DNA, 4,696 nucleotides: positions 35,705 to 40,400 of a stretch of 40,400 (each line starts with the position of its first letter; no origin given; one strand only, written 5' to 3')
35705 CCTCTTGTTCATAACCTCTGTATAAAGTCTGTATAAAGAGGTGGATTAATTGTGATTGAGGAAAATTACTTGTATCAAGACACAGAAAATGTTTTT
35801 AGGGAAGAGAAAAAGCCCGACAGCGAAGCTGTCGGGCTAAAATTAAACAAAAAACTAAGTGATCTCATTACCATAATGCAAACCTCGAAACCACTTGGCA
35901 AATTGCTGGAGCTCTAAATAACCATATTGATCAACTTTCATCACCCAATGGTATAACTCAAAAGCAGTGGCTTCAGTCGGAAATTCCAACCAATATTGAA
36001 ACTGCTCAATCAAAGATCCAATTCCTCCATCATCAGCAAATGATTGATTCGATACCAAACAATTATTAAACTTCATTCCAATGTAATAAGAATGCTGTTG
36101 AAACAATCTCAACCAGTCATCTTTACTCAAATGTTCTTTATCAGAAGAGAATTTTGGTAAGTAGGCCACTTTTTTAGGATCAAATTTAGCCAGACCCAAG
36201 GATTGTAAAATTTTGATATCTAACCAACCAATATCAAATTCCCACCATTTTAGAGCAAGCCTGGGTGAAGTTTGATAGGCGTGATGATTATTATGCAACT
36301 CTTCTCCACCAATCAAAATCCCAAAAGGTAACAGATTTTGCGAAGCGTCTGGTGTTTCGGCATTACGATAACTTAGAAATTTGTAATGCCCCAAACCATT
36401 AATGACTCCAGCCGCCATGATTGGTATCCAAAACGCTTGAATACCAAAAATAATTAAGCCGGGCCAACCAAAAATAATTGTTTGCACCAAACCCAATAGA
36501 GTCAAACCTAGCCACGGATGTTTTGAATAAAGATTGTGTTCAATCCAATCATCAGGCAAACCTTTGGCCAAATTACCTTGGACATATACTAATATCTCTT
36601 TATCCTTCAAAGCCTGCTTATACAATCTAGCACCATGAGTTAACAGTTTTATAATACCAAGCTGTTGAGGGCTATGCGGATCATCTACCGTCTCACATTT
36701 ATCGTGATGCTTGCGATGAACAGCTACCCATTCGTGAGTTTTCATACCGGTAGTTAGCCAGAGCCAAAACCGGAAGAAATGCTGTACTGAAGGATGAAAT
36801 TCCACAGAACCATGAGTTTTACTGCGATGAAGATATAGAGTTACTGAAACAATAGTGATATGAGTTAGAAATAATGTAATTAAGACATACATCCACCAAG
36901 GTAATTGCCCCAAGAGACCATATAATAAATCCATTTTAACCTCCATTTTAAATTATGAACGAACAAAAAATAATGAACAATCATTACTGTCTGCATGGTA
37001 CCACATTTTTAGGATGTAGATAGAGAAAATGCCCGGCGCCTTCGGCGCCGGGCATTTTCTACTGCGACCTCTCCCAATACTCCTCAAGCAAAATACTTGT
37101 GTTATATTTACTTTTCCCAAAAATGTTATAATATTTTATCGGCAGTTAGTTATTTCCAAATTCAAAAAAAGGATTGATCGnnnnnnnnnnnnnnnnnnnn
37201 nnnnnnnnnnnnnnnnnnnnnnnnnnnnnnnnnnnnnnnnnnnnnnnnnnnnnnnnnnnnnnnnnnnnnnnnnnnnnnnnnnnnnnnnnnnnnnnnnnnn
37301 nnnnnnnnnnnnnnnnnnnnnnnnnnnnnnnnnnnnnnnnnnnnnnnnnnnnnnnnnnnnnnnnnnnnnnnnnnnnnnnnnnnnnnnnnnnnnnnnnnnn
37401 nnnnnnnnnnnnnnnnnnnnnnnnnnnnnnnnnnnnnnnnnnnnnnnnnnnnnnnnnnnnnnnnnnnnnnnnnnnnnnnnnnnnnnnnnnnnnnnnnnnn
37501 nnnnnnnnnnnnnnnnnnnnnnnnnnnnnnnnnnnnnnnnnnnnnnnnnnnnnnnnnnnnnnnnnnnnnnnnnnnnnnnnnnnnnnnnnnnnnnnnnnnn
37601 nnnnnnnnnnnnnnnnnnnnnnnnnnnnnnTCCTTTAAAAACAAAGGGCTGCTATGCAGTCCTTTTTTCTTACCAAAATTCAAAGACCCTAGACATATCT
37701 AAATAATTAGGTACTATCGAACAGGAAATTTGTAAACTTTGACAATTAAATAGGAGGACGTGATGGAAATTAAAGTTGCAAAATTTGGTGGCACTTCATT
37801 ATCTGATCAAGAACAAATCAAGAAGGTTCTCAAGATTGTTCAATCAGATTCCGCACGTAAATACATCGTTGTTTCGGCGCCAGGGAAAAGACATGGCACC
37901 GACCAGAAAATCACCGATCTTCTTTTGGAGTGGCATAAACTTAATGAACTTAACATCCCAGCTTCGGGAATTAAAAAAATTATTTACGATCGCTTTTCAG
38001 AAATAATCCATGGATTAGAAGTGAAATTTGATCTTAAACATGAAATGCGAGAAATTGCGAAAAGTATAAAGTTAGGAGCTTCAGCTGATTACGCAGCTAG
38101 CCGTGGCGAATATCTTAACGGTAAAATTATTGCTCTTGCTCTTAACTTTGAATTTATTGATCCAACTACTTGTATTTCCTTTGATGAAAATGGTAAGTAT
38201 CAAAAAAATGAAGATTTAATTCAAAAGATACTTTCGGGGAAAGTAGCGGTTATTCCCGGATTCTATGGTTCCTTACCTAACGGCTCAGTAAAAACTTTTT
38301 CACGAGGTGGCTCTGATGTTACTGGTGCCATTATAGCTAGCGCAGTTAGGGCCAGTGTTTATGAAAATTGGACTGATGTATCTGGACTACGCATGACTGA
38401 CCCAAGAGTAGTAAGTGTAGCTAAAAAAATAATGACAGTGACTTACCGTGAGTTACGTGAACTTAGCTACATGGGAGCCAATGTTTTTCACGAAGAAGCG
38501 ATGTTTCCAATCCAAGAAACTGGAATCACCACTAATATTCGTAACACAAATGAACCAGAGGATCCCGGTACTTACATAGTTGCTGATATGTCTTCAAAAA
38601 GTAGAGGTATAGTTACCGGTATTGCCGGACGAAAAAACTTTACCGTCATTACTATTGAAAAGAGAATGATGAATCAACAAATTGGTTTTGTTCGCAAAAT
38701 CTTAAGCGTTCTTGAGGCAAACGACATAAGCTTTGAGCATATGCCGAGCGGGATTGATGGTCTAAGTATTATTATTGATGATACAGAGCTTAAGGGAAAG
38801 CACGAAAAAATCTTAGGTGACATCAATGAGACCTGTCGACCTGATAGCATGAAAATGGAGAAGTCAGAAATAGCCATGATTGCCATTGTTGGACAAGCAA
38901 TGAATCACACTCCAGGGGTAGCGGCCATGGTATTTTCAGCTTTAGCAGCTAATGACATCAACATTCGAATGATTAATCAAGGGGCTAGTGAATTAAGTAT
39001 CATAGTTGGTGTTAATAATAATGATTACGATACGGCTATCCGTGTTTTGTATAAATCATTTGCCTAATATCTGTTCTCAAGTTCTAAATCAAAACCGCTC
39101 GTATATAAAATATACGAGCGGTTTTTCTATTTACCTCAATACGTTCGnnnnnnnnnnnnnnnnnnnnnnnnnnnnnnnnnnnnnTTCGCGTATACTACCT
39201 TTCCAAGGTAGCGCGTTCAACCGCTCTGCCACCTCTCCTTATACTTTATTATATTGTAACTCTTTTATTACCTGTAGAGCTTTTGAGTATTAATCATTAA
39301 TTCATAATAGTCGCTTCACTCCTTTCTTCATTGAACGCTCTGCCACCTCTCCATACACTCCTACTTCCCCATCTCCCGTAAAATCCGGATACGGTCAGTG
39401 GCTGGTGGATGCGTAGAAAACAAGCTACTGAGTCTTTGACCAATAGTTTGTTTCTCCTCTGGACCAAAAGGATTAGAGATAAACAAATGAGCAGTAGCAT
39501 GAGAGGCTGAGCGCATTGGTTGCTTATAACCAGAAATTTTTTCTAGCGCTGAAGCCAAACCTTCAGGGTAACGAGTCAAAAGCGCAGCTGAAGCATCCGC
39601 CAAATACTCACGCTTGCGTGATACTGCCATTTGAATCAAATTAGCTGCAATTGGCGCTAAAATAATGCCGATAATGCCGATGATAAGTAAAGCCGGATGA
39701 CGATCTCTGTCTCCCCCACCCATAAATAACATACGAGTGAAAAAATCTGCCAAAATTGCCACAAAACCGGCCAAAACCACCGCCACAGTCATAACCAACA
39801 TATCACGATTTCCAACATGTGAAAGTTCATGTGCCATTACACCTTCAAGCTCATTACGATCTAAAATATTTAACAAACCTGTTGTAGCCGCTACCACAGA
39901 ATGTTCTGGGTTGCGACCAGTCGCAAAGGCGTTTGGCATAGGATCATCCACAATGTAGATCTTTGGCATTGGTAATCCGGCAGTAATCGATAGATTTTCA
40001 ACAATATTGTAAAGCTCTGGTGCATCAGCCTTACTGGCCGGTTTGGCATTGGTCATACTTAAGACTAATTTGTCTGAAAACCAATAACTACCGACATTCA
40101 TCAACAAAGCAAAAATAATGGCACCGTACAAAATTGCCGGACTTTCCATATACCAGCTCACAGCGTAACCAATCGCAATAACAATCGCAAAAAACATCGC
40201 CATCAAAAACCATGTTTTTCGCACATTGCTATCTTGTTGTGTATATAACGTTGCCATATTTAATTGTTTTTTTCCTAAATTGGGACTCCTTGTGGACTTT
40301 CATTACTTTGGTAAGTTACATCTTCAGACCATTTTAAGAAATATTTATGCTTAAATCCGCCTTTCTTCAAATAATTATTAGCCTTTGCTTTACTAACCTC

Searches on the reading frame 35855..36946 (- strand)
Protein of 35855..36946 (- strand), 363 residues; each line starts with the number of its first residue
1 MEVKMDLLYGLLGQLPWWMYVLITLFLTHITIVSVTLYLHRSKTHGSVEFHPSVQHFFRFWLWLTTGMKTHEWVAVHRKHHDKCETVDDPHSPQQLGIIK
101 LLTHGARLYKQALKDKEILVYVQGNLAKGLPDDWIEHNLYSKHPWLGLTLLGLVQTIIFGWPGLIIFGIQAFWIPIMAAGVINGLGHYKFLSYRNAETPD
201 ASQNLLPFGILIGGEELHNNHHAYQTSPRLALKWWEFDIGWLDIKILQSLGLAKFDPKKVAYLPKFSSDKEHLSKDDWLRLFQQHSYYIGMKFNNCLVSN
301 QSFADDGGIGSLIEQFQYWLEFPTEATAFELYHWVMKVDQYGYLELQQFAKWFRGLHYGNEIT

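Call 52: search_protein_families(library=pfam, proteins=[window:35855-36946:-], max_evalue=0.001)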
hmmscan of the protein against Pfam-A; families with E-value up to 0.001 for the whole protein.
window:35855-36946:- (363 aa): 1 family
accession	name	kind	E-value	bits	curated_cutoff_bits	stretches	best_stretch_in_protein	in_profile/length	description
PF00487.30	FA_desaturase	-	1.1e-13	52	29.7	1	17-229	2-228/253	Fatty acid desaturase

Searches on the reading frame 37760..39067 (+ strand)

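Call 52: search_protein_families(library=pfam, proteins=[window:37760-39067:+], max_evalue=0.001)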
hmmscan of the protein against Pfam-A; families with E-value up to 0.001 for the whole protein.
window:37760-39067:+ (435 aa): 4 families
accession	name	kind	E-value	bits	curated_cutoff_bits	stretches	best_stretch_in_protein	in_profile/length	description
PF00696.33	AA_kinase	-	1.5e-33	116.9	24.9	1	4-262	2-234/234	Amino acid kinase family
PF22468.2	ACT_9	-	1.7e-25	89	27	1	374-434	1-61/61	ACT domain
PF13840.12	ACT_7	-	4.3e-12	46.1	27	1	370-431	5-64/65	ACT domain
PF01842.31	ACT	-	6.9e-08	32.6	27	1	384-419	10-50/66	ACT domain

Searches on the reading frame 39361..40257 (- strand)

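Call 52: search_protein_families(library=pfam, proteins=[window:39361-40257:-], max_evalue=0.001)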
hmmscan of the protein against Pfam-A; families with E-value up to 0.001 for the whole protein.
window:39361-40257:- (298 aa): 1 family
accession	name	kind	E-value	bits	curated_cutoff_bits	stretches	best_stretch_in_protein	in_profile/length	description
PF01435.24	Peptidase_M48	-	1.2e-32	113.6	20.3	1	78-296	3-185/186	Peptidase family M48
